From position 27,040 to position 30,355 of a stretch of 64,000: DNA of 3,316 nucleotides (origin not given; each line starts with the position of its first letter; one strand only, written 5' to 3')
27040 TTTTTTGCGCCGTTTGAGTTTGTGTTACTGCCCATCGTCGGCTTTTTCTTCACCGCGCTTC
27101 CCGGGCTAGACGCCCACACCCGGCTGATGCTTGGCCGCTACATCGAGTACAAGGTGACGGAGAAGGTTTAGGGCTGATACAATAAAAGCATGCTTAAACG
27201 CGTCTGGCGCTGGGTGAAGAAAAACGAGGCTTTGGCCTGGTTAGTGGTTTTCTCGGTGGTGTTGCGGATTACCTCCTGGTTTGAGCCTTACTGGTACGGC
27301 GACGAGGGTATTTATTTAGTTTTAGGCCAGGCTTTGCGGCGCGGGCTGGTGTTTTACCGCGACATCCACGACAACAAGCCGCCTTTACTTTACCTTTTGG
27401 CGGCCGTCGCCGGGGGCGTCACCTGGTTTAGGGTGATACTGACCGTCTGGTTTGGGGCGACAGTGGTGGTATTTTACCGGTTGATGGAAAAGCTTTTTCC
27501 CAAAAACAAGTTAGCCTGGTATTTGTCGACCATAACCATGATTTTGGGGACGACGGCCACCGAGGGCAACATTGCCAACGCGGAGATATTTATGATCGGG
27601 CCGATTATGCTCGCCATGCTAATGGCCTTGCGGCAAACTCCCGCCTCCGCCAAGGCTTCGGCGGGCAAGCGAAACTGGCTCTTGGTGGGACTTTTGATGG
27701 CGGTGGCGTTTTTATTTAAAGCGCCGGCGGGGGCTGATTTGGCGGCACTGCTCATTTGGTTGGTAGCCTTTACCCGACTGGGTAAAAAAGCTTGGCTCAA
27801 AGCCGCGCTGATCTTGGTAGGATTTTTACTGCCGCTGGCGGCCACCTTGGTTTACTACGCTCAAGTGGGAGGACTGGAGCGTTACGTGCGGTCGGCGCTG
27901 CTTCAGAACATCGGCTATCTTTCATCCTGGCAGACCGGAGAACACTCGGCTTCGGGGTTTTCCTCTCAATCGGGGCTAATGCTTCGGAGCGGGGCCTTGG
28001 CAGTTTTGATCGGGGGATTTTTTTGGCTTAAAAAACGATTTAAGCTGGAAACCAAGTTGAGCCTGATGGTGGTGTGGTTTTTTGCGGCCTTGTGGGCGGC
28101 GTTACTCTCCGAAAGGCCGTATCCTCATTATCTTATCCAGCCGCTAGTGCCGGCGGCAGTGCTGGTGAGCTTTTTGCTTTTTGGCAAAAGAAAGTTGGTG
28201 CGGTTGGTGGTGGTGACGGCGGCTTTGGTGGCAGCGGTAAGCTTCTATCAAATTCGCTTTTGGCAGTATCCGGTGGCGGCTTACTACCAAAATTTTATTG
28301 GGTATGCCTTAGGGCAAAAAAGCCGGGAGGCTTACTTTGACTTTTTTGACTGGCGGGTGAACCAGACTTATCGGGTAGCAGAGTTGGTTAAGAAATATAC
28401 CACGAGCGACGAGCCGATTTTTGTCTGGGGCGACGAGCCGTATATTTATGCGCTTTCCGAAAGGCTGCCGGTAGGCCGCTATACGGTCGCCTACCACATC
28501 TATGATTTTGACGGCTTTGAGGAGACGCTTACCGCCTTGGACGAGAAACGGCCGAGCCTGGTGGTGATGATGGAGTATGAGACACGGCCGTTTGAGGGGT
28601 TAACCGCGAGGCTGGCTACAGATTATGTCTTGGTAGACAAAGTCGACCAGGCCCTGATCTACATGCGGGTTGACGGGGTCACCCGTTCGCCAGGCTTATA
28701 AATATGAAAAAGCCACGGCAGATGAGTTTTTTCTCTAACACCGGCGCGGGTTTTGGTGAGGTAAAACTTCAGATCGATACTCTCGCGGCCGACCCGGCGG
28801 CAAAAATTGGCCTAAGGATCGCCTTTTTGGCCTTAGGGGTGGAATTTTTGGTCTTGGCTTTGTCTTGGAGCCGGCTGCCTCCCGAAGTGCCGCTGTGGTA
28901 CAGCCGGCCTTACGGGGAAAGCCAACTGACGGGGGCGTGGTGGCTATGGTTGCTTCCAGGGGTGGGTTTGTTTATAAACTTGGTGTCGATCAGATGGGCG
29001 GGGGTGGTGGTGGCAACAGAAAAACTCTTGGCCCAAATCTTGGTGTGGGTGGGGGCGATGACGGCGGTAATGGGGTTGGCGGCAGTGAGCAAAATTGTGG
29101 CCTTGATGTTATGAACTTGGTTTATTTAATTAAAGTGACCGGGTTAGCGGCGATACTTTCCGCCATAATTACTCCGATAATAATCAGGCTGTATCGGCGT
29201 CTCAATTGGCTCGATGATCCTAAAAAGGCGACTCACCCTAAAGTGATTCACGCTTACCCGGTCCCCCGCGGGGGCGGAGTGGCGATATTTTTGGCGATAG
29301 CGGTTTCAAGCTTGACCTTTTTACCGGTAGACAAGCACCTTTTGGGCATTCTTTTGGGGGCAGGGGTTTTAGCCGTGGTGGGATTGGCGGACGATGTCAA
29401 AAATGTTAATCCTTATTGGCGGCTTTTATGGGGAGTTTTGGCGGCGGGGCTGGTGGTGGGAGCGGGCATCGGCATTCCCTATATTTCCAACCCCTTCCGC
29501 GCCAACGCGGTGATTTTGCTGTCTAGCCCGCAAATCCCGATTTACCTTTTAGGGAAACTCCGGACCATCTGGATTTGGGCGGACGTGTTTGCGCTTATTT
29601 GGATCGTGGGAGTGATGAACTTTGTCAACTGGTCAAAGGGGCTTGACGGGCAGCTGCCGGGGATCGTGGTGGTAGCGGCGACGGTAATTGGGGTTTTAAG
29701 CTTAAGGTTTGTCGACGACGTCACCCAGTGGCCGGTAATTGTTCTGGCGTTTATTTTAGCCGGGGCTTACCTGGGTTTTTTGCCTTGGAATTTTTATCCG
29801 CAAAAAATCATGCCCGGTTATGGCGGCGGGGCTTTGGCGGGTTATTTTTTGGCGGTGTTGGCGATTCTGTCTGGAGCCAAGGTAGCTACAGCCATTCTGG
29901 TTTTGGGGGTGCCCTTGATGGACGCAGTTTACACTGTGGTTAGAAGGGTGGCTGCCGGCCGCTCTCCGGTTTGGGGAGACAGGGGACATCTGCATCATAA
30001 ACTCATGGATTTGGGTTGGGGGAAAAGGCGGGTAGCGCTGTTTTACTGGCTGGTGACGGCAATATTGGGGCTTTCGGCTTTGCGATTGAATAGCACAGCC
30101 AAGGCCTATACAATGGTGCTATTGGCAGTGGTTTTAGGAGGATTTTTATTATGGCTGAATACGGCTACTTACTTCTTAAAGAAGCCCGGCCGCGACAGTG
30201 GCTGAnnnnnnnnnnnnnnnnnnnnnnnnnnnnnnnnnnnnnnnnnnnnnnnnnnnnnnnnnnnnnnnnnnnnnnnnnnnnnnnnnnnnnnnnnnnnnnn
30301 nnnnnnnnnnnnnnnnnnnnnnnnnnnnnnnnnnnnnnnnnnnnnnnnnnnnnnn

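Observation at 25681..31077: Five-gene cluster for polyprenyl-phosphate-linked glycan assembly, reminiscent of arabinogalactan-type cell-wall glycopolymer pathways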

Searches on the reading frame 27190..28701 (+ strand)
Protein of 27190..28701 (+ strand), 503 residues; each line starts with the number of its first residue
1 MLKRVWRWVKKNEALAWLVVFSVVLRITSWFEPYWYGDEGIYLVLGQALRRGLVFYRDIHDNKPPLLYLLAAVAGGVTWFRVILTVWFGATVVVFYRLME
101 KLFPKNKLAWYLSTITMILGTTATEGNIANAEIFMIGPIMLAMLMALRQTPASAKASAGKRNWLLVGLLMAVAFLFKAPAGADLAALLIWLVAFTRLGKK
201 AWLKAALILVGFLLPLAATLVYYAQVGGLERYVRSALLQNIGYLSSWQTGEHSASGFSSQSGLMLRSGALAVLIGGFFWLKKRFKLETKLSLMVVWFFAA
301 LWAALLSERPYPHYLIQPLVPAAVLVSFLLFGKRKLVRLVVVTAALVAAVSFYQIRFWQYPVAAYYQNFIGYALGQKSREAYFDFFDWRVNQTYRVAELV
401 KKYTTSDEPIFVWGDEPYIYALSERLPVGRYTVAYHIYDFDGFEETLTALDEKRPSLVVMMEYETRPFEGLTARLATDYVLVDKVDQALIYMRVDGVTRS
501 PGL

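Call 6: search_protein_families(library=pfam, proteins=[window:27190-28701:+], max_evalue=0.01)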
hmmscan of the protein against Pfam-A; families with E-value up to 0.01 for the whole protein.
window:27190-28701:+ (503 aa): 2 families
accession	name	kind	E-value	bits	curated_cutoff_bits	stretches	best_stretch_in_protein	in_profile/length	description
PF19992.4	DUF6427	-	6e-05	22.9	25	1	82-222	41-171/301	Family of unknown function (DUF6427)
PF13231.12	PMT_2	-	0.0011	19.6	26.1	1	75-213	18-152/160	Dolichyl-phosphate-mannose-protein mannosyltransferase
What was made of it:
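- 27190..28701 (+): GT-C fold glycosyltransferase (503 aa), with an invariant D38-E39 (YGDE, 27295-27306) at the start of the first extracytoplasmic loop and a C-terminal alpha/beta domain. Pfam is only weak: PMT_2 19.6 bits, DUF6427 22.9 bits (call 6).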

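Call 7: search_protein_families(library=ncbifam, proteins=[window:27190-28701:+], max_evalue=0.01)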
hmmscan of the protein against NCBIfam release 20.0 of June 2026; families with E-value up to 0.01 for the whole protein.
window:27190-28701:+ (503 aa): 0 families

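Call 11: search_solved_structures(query=window:27190-28701:+, max_evalue=1)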
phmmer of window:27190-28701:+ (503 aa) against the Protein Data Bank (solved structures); distinct sequences matched with E-value up to 1: 0.

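Call 26: search_solved_structures(query=A1, max_evalue=1)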
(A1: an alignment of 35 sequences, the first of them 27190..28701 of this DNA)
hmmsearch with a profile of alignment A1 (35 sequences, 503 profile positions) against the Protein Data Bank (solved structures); distinct sequences matched with E-value up to 1: 0.

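Call 29: find_homologous_proteins(query=window:27190-28701:+, max_evalue=0.00001)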
Query window:27190-28701:+ (503 aa): 3028 proteins with E <= 0.00001 among 8000 candidates; the best 120 are listed.
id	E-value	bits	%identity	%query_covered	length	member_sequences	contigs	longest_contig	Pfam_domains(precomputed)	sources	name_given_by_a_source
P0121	0.0e+0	1114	100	100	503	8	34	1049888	PF27757.1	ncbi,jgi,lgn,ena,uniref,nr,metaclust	ncbi:MAG: hypothetical protein UX85_C0001G0042 [Candidatus Beckwithbacteria bacterium GW2011_GWB1_47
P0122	1.9e-194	665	61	99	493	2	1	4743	-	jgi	-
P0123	4.4e-192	658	59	99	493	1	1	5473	-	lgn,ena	-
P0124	3.8e-189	648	58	99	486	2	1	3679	-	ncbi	-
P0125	5.9e-188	644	58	99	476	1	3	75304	-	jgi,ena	-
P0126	2.0e-187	642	57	99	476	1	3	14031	-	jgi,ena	-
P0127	9.8e-187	640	59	99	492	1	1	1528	PF13231.13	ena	-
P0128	2.7e-186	638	58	99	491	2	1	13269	PF27757.1,PF13231.13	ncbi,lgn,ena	-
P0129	1.2e-184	633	58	98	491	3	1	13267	PF27757.1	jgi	jgi:4-amino-4-deoxy-L-arabinose transferase-like glycosyltransferase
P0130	2.1e-183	629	59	98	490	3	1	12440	-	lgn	-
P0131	2.2e-183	629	58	99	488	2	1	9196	-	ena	-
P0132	9.7e-183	627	56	99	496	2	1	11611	PF27757.1,PF13231.13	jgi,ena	-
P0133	3.5e-182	625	56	98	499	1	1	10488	-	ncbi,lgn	-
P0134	1.5e-181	623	57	99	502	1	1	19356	PF27757.1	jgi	-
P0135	1.5e-181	623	56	98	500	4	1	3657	PF27757.1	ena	-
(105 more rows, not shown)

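Call 47: predict_structure(alignment_id=A4)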
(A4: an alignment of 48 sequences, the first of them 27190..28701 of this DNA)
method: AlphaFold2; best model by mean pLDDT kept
length: 503 residues; sequences in the alignment: 48
mean_pLDDT: 91.0   pTM: 0.91
mean pLDDT of the five models: 91.0, 90.2, 89.4, 89.1, 88.6
residues with pLDDT >= 90: 398; 70-90: 63; 50-70: 28; < 50: 14
segments of 3 or more residues with pLDDT < 50: 248-255
pLDDT, mean of each block of 10 residues (from residue 1): 89 95 92 88 96 94 91 93 95 98 97 97 73 92 94 63 97 94 98 94 97 97 96 84 52 49 89 98 97 98 88 91 98 97 97 88 93 97 95 97 96 96 96 91 96 97 96 97 98 75 48
secondary structure, 60 per line:
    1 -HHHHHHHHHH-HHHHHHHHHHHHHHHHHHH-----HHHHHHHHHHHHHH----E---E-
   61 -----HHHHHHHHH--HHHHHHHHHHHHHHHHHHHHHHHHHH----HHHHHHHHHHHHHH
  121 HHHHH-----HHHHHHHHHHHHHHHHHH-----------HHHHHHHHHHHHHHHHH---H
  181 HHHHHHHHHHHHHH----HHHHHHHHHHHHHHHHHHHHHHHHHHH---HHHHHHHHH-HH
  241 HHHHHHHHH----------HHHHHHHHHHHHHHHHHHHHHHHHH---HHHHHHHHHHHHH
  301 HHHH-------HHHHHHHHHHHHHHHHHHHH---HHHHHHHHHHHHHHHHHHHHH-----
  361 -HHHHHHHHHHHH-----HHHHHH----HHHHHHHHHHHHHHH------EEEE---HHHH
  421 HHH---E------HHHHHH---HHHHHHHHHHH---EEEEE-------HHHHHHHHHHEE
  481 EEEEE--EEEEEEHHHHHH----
elements in order: H2-11 H13-31 H37-50 H66-74 H77-102 H107-125 H131-148 H160-176 H180-194 H199-225 H229-237 H239-249 H260-284 H288-304 H312-331 H335-355 H362-373 H379-384 H389-403 E410-413 H417-423 H434-439 H443-453 E457-461 H469-478 E479-485 E488-493 H494-499
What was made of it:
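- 27190..28701 (+): AF2 pLDDT 91.0 (call 47).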

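Call 49: fold_search(model_id=the predicted structure, library=pdb)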
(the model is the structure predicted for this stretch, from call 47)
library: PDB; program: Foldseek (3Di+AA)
matches with E <= 10: 251; with E <= 0.001: 10
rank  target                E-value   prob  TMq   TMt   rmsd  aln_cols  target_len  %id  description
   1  5gmy_A                5.3e-06  1.00  0.41  0.27  14.0       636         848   11  Crystal structure of the Archaeoglobus fulgidus oligosaccharyltransferase (O29867_ARCFU) tethered with an acceptor pep (released 2017-02-01)
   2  7e9s_A                9.6e-06  1.00  0.46  0.29  12.8       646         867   11  Archaeal oligosaccharyltransferase AglB from Archaeoglobus fulgidus in complex with an inhibitory peptide and a dolich (released 2021-09-08)
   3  5ezm                  1.6e-05  1.00  0.54  0.51  12.3       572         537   13  Crystal Structure of ArnT from Cupriavidus metallidurans in the apo state (released 2016-02-17)
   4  5f15                  2.0e-05  1.00  0.55  0.52  12.2       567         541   16  Crystal Structure of ArnT from Cupriavidus metallidurans bound to Undecaprenyl phosphate (released 2016-02-17)
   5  3wak                  2.4e-05  1.00  0.42  0.27  14.8       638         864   11  Crystal structure of the Archaeoglobus fulgidus oligosaccharyltransferase (O29867_ARCFU) in the apo form (released 2013-10-30)
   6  3waj                  2.6e-05  1.00  0.43  0.29  13.7       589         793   12  Crystal structure of the Archaeoglobus fulgidus oligosaccharyltransferase (O29867_ARCFU) complex with Zn and sulfate (released 2013-10-30)
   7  8agb_A                7.1e-05  1.00  0.47  0.38  14.5       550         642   10  Structure of yeast oligosaccharylransferase complex with lipid-linked oligosaccharide bound (released 2022-12-07)
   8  9i5k_A                4.5e-04  1.00  0.39  0.40   9.7       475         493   12  Structure of the Chaetomium thermophilum Pmt4 homodimer (C2 symmetry) (released 2025-12-24)
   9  7zli_A                8.7e-04  1.00  0.47  0.38  11.2       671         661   10  Cryo-EM structure of C-mannosyltransferase CeDPY19, in complex with Dol25-P-Man and bound to CMT2-Fab and anti-Fab nan (released 2023-01-11)
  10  8if8_B                9.8e-04  1.00  0.48  0.41   9.4       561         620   14  Arabinosyltransferase AftA (released 2023-05-31)
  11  9dlf_C                4.8e-03  1.00  0.43  0.36  10.2       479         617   14  Arabinosyltransferase AftB in complex with Fab_B3 (released 2025-06-25)
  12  9i5l_A                5.0e-03  1.00  0.33  0.25   5.0       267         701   12  Structure of the Chaetomium thermophilum Pmt4 homodimer (C1 symmetry) (released 2025-12-24)
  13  9s6r_A                9.4e-03  1.00  0.41  0.51  10.0       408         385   12  Ternary cryo-EM structure of yeast ALG3 with Dol25-PP-GlcNAc2Man5, Dol25-P-Man, and Fab (released 2026-03-18)
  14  9dlh                  9.4e-03  1.00  0.38  0.33   9.1       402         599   13  donor substrate analog-bound AftB (released 2025-06-25)
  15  6p25_B                1.0e-02  1.00  0.31  0.23   5.6       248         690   14  Structure of S. cerevisiae protein O-mannosyltransferase Pmt1-Pmt2 complex bound to the sugar donor and a peptide acce (released 2019-07-10)
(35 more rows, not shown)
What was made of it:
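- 27190..28701 (+): The Foldseek top 21 hits are all GT-C (AglB, ArnT TM 0.55, OST, Pmt4, DPY19, AftA, AftB; call 49).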

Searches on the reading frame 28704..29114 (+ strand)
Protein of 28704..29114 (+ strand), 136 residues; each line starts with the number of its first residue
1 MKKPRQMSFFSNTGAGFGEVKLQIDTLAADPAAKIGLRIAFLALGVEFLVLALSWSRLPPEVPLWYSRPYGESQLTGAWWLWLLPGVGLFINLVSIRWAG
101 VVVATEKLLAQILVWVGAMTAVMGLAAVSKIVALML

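Call 6: search_protein_families(library=pfam, proteins=[window:28704-29114:+], max_evalue=0.01)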
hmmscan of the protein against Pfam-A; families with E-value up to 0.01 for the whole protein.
window:28704-29114:+ (136 aa): 0 families

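Call 7: search_protein_families(library=ncbifam, proteins=[window:28704-29114:+], max_evalue=0.01)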
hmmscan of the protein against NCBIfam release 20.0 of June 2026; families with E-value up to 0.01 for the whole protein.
window:28704-29114:+ (136 aa): 0 families

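Call 28: search_protein_families(library=pfam, alignment_id=A3, max_evalue=1)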
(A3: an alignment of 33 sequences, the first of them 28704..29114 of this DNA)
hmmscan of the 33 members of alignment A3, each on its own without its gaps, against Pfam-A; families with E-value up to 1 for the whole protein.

A. member 1, window:28704-29114:+ (136 aa): 0 families

B. families by the number of members that match (of 33 scanned): 13 families
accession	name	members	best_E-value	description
PF07853.16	DUF1648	5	0.00053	Domain of unknown function (DUF1648)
PF07690.21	MFS_1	1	0.00027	Major Facilitator Superfamily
PF22266.2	DUF6953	1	0.025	Family of unknown function (DUF6953)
PF19857.4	DUF6332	1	0.055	Family of unknown function (DUF6332)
PF14808.11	TMEM164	1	0.28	TMEM164 family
PF04246.17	RseC_MucC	1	0.39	Positive regulator of sigma(E), RseC/MucC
PF23417.1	STING_TM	1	0.46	STING transmembrane domain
PF03994.20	DUF350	1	0.53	Domain of Unknown Function (DUF350)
PF01769.21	MgtE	1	0.73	Divalent cation transporter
PF07787.17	TMEM43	1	0.84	Transmembrane protein 43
PF02419.22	PsbL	1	0.88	PsbL protein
PF10861.13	DUF2784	1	0.91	Protein of Unknown function (DUF2784)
PF19658.4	DUF6161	1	0.92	Family of unknown function (DUF6161)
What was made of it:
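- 28704..29114 (+): Small 3-TM membrane protein (136 aa), DUF1648-like, with a conserved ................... loop (28875-28916). It is translationally coupled to the PNPT. Function unknown; it is a candidate partner or flippase. No Pfam hit for the window copy; 5 of 33 orthologues hit DUF1648 weakly, best E 5e-4 (call 28).
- Tried and rejected: Pfam scans of 33 small-protein orthologues gave no GtrA, SMR or PAP2 match at E <= 1, only weak DUF1648 (call 28).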

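Call 85: search_protein_representatives(protein=window:28704-29114:+)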
Query: 136 residues. Proteins with E-value up to 0.001 (for the whole library): 613; up to 1e-10: 48; up to 1e-30: 1. The best 150 are listed.
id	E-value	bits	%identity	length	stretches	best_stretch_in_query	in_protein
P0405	7.5e-35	136.2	49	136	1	1-134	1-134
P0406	3.7e-26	108.0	45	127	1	17-135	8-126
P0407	2.2e-25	105.5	42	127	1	16-134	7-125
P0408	3.9e-19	85.3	33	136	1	1-133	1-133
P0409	1.7e-17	80.0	36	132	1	16-131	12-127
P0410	2.3e-17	79.5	38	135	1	1-134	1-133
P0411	8.5e-17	77.7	37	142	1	16-135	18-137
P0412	1.6e-15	73.6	29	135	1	1-134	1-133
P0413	1.3e-14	70.6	40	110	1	30-133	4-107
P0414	1.6e-14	70.3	42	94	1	44-136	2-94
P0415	1.7e-14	70.2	36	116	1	32-135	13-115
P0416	1.8e-14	70.1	31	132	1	6-134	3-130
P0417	1.9e-14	70.1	46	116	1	33-136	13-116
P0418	2.5e-14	69.7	33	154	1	4-132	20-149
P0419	2.7e-14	69.6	31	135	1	2-129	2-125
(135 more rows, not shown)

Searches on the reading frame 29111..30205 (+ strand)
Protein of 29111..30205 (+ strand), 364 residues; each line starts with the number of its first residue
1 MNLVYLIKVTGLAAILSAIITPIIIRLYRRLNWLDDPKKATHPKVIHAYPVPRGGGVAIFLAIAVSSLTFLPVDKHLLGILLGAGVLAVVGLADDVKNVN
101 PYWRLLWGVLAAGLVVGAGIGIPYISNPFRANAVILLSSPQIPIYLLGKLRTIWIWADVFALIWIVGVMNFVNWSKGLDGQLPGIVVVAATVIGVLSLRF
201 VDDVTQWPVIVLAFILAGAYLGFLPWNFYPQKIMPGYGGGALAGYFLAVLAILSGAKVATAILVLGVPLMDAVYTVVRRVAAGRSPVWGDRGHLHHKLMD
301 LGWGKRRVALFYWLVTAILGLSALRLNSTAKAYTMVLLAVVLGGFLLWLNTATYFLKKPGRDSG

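Call 6: search_protein_families(library=pfam, proteins=[window:29111-30205:+], max_evalue=0.01)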
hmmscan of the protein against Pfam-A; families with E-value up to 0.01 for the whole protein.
window:29111-30205:+ (364 aa): 1 family
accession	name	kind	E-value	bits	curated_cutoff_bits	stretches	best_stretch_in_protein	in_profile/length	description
PF00953.26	Glycos_transf_4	-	7.8e-26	91.4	27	1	78-254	2-159/160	Glycosyl transferase family 4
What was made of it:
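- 29111..30205 (+): Polyprenyl-phosphate N-acetylhexosamine-1-phosphate transferase (PNPT, 364 aa), WecA-leaning. Motifs: DD 29390-29395 and HLHH 29987-29998. PF00953, 91.4 bits (call 6).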

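Call 7: search_protein_families(library=ncbifam, proteins=[window:29111-30205:+], max_evalue=0.01)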
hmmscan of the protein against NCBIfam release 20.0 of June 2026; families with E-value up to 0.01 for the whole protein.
window:29111-30205:+ (364 aa): 3 families
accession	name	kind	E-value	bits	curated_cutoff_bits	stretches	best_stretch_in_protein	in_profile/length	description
TIGR02380.1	ECA_wecA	exception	3.4e-20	72.5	326.05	1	20-346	13-327/346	UDP-N-acetylglucosamine--undecaprenyl-phosphate N-acetylglucosaminephosphotransferase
NF053644.1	MraY_archaea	equivalog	2.6e-19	69.8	450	1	155-323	180-339/340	pseudomurein biosynthesis MraY family phospho-N-acetylmuramoyl-pentapeptide-transferase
TIGR00445.1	mraY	equivalog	1.8e-12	47.4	192.05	1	18-324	2-315/321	phospho-N-acetylmuramoyl-pentapeptide-transferase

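Call 12: search_solved_structures(query=window:29111-30205:+, max_evalue=0.01)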
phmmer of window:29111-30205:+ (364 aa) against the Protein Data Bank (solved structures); distinct sequences matched with E-value up to 0.01: 9.
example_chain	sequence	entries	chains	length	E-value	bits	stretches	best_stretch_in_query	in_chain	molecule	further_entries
5jnq_A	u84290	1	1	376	2.3e-13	53.3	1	12-323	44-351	Phospho-N-acetylmuramoyl-pentapeptide-transferase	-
9zno_A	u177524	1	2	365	2.8e-09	39.8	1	14-324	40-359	Phospho-N-acetylmuramoyl-pentapeptide-transferase (MraY)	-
4j72_A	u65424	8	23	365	3.1e-07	33.1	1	13-325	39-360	Phospho-N-acetylmuramoyl-pentapeptide-transferase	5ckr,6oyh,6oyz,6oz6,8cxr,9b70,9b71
6bw6_A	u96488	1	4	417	0.00068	22.1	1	77-263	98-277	UDP-N-acetylglucosamine--dolichyl-phosphate N-acetylglucosaminephosphotransferase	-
6fm9_A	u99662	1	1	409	0.00073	22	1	77-263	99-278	UDP-N-acetylglucosamine--dolichyl-phosphate N-acetylglucosaminephosphotransferase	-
6bw5_A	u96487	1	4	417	0.00076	21.9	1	77-263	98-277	UDP-N-acetylglucosamine--dolichyl-phosphate N-acetylglucosaminephosphotransferase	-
9znn_A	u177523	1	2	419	0.00077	21.9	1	77-263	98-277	UDP-N-acetylglucosamine--dolichyl-phosphate N-acetylglucosaminephosphotransferase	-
8g01_A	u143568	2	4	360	0.0015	21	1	51-324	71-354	Phospho-N-acetylmuramoyl-pentapeptide-transferase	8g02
8tlu_A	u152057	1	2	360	0.0015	21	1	51-324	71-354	Phospho-N-acetylmuramoyl-pentapeptide-transferase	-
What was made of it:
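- The best PDB sequence hits of the PNPT are MraY chains (call 12).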
